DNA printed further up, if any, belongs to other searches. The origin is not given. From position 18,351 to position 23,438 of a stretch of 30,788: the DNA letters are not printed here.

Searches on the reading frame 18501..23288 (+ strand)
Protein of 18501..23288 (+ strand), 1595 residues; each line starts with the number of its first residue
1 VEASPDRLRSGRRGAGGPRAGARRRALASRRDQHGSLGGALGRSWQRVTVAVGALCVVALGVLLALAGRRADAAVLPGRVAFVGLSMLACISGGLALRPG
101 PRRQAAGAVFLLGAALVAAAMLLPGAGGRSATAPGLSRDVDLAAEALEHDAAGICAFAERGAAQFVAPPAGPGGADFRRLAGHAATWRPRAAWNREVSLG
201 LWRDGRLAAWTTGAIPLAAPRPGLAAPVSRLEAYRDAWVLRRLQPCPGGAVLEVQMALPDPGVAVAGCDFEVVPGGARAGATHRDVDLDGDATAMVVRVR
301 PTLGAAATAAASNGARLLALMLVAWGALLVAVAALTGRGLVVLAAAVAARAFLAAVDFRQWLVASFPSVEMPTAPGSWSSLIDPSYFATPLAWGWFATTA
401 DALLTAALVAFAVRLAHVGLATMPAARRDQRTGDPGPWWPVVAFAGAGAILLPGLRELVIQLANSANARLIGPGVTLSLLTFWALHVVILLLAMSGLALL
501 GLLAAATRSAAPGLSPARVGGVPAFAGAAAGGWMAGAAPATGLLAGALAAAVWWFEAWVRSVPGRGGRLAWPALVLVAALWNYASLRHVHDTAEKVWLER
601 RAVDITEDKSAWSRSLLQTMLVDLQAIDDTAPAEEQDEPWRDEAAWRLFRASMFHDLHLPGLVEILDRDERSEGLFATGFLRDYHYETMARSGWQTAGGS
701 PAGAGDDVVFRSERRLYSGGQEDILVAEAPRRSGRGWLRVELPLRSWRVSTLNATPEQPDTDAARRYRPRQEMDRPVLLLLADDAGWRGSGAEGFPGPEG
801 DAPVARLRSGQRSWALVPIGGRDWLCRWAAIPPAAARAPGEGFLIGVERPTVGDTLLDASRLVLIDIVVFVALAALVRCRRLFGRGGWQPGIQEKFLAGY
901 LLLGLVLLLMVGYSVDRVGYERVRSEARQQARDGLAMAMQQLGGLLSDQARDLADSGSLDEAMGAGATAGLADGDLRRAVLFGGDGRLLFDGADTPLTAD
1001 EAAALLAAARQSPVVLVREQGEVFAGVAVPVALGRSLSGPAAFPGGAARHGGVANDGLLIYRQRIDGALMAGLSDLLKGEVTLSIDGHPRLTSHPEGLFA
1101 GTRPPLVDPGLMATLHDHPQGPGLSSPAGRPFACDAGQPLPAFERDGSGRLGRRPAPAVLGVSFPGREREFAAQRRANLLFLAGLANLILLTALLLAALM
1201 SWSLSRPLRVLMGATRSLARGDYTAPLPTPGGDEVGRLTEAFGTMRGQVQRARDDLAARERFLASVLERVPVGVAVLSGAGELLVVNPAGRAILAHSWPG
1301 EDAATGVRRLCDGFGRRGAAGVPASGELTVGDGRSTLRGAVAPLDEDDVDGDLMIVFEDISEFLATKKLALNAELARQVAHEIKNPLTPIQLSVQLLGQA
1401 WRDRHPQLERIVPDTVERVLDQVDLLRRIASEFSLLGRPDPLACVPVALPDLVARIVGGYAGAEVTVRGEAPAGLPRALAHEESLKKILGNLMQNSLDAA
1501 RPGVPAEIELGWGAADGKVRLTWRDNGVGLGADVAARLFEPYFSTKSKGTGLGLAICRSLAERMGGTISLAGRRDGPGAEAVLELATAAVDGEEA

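Call 21: search_protein_families(library=pfam, proteins=[window:18501-23288:+], max_evalue=0.001)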
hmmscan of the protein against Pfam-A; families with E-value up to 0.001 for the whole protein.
window:18501-23288:+ (1595 aa): 3 families
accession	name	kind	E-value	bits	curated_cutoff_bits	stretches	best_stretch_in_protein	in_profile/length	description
PF02518.31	HATPase_c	-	2.2e-19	70.4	26.4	1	1482-1585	3-107/111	Histidine kinase-, DNA gyrase B-, and HSP90-like ATPase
PF00672.30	HAMP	-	4.8e-14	52.9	25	1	1199-1250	1-52/53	HAMP domain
PF00512.31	HisKA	-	8.8e-09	35.7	26.9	1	1373-1440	3-64/66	His Kinase A (phospho-acceptor) domain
